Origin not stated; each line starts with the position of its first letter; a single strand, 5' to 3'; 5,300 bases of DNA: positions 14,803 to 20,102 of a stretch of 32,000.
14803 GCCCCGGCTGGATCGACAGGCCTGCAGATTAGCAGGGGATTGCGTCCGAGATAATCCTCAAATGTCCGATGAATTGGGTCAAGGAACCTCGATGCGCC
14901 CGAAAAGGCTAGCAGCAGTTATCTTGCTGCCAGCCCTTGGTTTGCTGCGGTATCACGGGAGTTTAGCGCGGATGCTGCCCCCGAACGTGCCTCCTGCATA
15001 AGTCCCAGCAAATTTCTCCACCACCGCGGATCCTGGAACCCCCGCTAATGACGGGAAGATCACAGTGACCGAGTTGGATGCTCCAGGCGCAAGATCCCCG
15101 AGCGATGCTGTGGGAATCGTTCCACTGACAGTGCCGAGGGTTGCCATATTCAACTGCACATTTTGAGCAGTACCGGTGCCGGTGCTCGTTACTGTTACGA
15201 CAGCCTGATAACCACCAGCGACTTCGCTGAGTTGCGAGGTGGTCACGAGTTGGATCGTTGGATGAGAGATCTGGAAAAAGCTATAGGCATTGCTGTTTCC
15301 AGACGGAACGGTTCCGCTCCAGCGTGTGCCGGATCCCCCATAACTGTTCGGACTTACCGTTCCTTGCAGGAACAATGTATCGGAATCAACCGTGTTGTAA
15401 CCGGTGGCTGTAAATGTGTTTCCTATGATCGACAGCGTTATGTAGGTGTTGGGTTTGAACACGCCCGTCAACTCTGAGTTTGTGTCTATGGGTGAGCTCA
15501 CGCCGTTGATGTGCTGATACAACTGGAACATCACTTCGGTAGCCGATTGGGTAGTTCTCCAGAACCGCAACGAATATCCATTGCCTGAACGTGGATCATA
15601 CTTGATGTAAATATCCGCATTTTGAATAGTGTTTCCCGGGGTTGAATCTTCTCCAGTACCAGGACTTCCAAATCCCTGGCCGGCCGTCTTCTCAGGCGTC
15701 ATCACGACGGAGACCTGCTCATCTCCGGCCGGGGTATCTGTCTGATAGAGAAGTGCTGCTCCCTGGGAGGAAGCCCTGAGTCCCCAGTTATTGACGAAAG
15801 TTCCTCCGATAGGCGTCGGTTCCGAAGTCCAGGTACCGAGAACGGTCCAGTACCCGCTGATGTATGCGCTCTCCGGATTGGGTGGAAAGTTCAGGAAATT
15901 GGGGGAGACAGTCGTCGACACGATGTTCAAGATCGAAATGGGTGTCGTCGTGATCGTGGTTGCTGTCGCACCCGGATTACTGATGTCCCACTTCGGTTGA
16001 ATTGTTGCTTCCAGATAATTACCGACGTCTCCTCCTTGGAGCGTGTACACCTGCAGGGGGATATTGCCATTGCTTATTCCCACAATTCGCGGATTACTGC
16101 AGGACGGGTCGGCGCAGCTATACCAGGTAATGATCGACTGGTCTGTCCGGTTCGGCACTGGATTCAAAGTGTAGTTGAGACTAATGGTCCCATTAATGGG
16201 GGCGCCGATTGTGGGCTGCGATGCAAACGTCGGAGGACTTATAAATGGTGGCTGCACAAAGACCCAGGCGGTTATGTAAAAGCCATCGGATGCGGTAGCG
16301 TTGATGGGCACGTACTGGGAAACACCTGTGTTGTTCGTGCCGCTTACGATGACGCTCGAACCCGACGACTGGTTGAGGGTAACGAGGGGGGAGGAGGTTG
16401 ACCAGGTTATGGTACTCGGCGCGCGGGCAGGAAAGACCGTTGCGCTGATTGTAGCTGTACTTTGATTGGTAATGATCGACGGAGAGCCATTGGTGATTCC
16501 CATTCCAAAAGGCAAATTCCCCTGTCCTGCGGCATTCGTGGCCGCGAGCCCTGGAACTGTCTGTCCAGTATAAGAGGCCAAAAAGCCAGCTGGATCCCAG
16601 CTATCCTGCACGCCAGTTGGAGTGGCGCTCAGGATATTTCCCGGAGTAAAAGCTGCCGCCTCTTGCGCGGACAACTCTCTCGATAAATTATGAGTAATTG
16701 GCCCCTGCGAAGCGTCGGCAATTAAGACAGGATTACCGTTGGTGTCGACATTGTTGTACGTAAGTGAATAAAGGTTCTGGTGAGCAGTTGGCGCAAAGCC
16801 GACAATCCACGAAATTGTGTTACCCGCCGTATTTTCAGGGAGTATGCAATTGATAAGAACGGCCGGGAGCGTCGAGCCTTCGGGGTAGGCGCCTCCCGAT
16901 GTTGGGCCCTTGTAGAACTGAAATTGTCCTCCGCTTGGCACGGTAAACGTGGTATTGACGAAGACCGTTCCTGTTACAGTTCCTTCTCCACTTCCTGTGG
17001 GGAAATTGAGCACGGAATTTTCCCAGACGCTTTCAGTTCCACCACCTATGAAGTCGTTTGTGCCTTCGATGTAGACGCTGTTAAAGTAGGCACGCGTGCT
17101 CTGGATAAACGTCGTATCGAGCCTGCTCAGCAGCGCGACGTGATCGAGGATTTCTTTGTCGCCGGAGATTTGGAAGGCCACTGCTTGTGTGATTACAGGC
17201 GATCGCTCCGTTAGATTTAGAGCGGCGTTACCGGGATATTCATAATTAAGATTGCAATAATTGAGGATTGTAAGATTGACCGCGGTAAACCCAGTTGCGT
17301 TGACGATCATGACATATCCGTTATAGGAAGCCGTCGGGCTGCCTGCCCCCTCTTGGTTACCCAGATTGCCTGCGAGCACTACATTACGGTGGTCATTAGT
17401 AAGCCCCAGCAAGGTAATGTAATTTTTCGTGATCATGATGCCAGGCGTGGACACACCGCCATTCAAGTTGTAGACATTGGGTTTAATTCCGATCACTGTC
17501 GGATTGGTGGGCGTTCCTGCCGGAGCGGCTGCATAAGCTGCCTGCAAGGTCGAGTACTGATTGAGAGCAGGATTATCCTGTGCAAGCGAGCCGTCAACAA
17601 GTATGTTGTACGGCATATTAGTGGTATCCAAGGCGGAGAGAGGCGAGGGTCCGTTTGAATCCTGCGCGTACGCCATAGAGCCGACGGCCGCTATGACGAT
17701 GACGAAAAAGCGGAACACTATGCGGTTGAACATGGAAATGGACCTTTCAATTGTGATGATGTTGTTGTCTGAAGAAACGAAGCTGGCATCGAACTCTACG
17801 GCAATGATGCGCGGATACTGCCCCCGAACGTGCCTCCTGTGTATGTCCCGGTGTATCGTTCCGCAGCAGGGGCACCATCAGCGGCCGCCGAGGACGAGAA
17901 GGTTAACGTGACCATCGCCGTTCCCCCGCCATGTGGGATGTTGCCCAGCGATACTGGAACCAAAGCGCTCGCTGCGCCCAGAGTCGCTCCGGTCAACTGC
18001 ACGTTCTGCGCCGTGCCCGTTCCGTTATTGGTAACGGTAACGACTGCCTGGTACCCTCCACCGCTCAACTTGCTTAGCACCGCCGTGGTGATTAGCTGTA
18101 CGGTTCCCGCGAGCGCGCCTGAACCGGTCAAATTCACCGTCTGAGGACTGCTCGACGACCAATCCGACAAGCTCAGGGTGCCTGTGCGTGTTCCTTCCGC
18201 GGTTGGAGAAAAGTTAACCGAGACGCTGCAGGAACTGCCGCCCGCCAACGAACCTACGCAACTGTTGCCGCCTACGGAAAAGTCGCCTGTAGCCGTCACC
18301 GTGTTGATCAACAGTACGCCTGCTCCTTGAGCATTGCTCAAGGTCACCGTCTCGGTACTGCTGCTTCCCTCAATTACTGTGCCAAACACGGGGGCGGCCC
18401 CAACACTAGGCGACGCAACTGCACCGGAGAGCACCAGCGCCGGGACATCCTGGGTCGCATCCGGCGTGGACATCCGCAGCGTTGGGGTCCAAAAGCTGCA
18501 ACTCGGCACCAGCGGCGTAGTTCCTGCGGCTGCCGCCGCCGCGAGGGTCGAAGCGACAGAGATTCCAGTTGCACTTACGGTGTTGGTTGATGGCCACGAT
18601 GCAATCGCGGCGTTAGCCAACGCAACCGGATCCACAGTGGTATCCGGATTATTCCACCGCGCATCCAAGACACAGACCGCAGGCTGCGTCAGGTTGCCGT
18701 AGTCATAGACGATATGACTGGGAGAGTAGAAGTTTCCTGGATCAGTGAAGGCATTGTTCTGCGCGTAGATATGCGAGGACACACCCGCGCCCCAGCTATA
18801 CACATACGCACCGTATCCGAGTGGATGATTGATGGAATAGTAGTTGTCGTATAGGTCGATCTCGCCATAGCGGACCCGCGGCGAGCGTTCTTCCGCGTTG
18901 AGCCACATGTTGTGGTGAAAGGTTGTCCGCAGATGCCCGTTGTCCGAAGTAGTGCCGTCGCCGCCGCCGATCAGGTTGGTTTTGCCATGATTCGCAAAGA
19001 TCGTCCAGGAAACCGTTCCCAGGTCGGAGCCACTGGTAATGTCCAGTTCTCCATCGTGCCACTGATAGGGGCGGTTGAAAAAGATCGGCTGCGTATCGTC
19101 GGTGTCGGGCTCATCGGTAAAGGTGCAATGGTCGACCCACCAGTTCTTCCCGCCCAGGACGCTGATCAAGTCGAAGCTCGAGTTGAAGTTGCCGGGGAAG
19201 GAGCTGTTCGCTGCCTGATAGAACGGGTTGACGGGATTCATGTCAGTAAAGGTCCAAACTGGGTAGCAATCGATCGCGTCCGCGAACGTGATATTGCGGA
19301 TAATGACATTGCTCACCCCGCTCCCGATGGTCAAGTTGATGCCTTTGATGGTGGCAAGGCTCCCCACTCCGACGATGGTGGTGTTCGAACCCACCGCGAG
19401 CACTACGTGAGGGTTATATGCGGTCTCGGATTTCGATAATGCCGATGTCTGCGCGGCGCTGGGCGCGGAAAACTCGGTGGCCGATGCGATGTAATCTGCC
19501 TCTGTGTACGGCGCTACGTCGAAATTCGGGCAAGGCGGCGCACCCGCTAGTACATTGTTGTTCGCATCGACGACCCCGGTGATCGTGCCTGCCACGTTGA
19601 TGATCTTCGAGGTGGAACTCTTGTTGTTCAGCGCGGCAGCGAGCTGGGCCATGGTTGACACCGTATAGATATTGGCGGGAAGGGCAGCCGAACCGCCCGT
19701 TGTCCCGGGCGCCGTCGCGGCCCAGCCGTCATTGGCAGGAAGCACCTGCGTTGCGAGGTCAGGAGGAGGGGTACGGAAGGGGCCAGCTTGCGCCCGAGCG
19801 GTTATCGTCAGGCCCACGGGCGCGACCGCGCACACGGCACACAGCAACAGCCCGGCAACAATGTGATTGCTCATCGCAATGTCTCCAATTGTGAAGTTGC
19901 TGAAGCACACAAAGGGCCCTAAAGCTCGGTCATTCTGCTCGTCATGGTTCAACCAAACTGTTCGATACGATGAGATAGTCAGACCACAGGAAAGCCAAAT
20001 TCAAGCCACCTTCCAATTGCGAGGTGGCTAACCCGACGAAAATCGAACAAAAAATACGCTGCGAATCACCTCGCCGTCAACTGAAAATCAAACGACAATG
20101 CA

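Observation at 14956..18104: Two adjacent, catalytically unrelated pectin-active enzymes end in the same ~100-aa C-terminal module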

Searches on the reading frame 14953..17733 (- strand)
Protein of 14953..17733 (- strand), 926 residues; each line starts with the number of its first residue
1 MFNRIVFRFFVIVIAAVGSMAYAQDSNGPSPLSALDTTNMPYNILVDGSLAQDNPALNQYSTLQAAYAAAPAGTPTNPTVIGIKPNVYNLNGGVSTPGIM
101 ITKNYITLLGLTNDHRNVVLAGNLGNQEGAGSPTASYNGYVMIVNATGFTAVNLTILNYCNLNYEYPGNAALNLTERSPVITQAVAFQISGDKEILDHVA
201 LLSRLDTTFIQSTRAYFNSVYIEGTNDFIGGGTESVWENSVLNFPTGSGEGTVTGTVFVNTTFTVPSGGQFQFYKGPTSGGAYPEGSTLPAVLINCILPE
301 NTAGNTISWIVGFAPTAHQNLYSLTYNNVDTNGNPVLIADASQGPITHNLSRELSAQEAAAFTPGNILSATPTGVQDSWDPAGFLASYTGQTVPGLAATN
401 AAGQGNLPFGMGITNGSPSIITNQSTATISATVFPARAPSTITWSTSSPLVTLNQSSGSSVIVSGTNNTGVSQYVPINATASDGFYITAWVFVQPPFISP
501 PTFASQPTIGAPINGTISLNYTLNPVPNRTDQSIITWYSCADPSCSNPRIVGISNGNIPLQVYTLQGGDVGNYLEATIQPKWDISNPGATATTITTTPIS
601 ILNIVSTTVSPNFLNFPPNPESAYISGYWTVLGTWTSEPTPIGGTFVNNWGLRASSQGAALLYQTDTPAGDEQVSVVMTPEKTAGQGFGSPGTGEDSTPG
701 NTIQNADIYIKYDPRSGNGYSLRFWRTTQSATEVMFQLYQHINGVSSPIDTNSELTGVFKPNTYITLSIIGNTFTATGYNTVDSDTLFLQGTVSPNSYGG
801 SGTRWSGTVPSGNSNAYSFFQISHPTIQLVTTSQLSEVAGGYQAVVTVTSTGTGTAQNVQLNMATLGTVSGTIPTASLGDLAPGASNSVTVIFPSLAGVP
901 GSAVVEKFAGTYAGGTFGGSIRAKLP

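Call 6: search_protein_families(library=pfam, proteins=[window:14953-17733:-], max_evalue=0.01)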
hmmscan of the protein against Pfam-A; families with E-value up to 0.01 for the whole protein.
window:14953-17733:- (926 aa): 1 family
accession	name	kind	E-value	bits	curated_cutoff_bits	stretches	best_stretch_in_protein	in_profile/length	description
PF01095.25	Pectinesterase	-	7.8e-10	38.4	27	1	58-242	10-165/298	Pectinesterase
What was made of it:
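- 14953..17733 (-): CDS A: CE8 pectinesterase-family protein, 926 aa (RSL19311.1, Edaphobacter aggregans). It has a Sec signal peptide, a pectinesterase domain, about 450 aa with no family match, and the C-terminal module. Pfam Pectinesterase at aa 58-242, E 7.8e-10 (call 6).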

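Call 9: search_protein_families(library=ncbifam, proteins=[window:14953-17733:-], max_evalue=10)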
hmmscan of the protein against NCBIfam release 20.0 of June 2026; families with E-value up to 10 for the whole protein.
window:14953-17733:- (926 aa): 3 families
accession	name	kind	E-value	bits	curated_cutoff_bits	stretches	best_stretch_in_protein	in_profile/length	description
NF041896.1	pecestase_PemA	equivalog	7.2e-17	61.3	700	1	42-239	28-211/365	pectinesterase PemA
NF007822.0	PRK10531.1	equivalog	4.4e-10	38.8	436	2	181-243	228-302/430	putative acyl-CoA thioester hydrolase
NF041901.1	pecestase_PemB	equivalog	1.5e-05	24.2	700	1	182-263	205-296/379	pectinesterase PemB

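Call 95: list_cluster_members(proteins=[window:14953-17733:-, window:17796-19874:-, window:27241-29229:+, P0254, P0370])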
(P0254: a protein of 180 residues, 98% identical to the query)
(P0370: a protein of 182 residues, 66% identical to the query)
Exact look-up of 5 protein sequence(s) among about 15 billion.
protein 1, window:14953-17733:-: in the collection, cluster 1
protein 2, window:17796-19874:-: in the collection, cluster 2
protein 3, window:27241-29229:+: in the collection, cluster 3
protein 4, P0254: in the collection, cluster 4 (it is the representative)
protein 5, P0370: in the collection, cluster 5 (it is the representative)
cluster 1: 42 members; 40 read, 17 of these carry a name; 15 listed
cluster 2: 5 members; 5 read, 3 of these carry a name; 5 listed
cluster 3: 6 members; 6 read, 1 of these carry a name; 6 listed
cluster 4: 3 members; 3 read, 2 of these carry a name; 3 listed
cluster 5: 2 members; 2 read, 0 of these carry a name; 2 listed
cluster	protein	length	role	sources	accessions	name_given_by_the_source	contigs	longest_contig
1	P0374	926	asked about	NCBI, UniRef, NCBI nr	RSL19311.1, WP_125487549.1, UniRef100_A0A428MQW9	pectinesterase [Edaphobacter aggregans] | Pectinesterase n=1 Tax=Edaphobacter aggregans TaxID=570835 RepID=A0A428MQW9_9BACT | pectinesterase family protein [Edaphobacter aggregans]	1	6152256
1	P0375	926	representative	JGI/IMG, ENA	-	pectin methylesterase-like acyl-CoA thioesterase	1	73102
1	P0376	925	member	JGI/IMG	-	pectin methylesterase-like acyl-CoA thioesterase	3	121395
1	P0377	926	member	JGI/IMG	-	pectin methylesterase-like acyl-CoA thioesterase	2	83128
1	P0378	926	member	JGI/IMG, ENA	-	pectin methylesterase-like acyl-CoA thioesterase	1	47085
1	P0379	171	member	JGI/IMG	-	pectin methylesterase-like acyl-CoA thioesterase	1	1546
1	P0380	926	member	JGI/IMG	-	pectin methylesterase-like acyl-CoA thioesterase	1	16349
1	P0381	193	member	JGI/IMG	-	hypothetical protein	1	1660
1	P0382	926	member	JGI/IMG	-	pectin methylesterase-like acyl-CoA thioesterase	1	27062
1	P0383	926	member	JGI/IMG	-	pectin methylesterase-like acyl-CoA thioesterase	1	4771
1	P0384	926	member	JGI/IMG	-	pectin methylesterase-like acyl-CoA thioesterase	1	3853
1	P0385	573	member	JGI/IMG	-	hypothetical protein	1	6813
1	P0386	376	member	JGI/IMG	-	hypothetical protein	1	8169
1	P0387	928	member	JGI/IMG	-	pectin methylesterase-like acyl-CoA thioesterase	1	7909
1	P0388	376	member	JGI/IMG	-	hypothetical protein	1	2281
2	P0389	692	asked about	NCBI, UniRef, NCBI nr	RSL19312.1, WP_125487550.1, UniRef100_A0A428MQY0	pectate lyase [Edaphobacter aggregans] | Pectate lyase n=1 Tax=Edaphobacter aggregans TaxID=570835 RepID=A0A428MQY0_9BACT | choice-of-anchor D domain-containing protein [Edaphobacter aggregans]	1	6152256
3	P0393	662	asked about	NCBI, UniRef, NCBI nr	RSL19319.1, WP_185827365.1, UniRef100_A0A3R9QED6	glucosylceramidase [Edaphobacter aggregans] | Glucosylceramidase n=1 Tax=Edaphobacter aggregans TaxID=570835 RepID=A0A3R9QED6_9BACT | glycoside hydrolase family 30 beta sandwich domain-containing protein [Edaphobacter ...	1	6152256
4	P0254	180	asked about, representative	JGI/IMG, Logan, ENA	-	-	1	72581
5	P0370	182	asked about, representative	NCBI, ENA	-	-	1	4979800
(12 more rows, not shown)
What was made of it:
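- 14953..17733 (-): Exact match to RSL19311.1 (call 95).
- Checked: This gives 692 and 662 aa, matching RSL19312.1 and RSL19319.1 of Edaphobacter aggregans (call 95).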

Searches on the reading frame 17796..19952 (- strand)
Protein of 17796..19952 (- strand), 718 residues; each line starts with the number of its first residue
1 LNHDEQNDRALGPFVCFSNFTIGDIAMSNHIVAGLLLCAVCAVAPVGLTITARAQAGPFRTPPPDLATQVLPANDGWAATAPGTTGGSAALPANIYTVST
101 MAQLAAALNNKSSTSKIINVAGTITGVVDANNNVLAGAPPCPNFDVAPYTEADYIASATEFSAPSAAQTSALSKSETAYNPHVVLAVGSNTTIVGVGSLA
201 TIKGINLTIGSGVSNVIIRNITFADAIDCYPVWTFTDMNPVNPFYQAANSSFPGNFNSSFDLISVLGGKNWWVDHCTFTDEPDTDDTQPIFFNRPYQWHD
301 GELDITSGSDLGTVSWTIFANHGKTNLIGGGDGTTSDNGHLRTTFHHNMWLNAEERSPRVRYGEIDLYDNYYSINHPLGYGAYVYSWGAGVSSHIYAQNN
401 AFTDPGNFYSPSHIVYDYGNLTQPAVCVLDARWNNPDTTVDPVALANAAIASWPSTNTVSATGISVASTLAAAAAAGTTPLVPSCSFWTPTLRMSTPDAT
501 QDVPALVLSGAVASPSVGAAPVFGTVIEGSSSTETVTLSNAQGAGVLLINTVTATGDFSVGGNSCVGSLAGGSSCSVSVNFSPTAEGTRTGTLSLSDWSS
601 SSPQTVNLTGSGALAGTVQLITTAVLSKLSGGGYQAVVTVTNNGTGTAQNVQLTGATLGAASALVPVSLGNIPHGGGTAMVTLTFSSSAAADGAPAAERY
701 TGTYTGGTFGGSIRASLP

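Call 6: search_protein_families(library=pfam, proteins=[window:17796-19952:-], max_evalue=0.01)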
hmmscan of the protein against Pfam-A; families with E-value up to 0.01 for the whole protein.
window:17796-19952:- (718 aa): 4 families
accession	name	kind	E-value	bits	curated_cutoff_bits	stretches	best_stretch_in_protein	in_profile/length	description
PF00544.25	Pectate_lyase_4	-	1.5e-32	113.4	24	1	185-402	31-211/211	Pectate lyase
PF15780.11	ASH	-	3.5e-08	34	27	1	522-597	15-90/98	Abnormal spindle-like microcephaly-assoc'd, ASPM-SPD-2-Hydin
PF22544.2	HYDIN_VesB_CFA65-like_Ig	-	2.2e-06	28.2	25.5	1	523-610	12-99/100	HYDIN/CFA65/VesB-like, Ig-like domain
PF22073.2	Cep192_D4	-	7.1e-06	26.6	35.5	1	522-612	12-111/112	Cep192 domain 4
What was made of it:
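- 17796..19874 (-): CDS B: PL1 pectate lyase, 692 aa (RSL19312.1). It has a signal peptide, a pectate lyase domain, a choice-of-anchor D Ig-like domain, and the module. Pfam Pectate_lyase_4 E 1.5e-32 (call 6).
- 18153..18419 (-): Choice-of-anchor D / ASH-type Ig-like domain immediately upstream of module B. Pfam ASH and HYDIN_VesB Ig (call 6).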

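Call 9: search_protein_families(library=ncbifam, proteins=[window:17796-19952:-], max_evalue=10)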
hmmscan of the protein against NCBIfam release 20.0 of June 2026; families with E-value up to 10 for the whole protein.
window:17796-19952:- (718 aa): 1 family
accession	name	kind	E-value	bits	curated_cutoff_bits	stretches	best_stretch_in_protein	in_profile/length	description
NF012200.0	choice_anch_D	domain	7.6e-16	58.6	45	1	512-600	12-106/108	choice-of-anchor D domain-containing protein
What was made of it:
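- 17796..19874 (-): NCBIfam choice_anch_D 58.6 bits against a cutoff of 45 (call 9).
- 18153..18419 (-): NCBIfam NF012200 at aa 512-600 of the 718-aa ORF (call 9).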
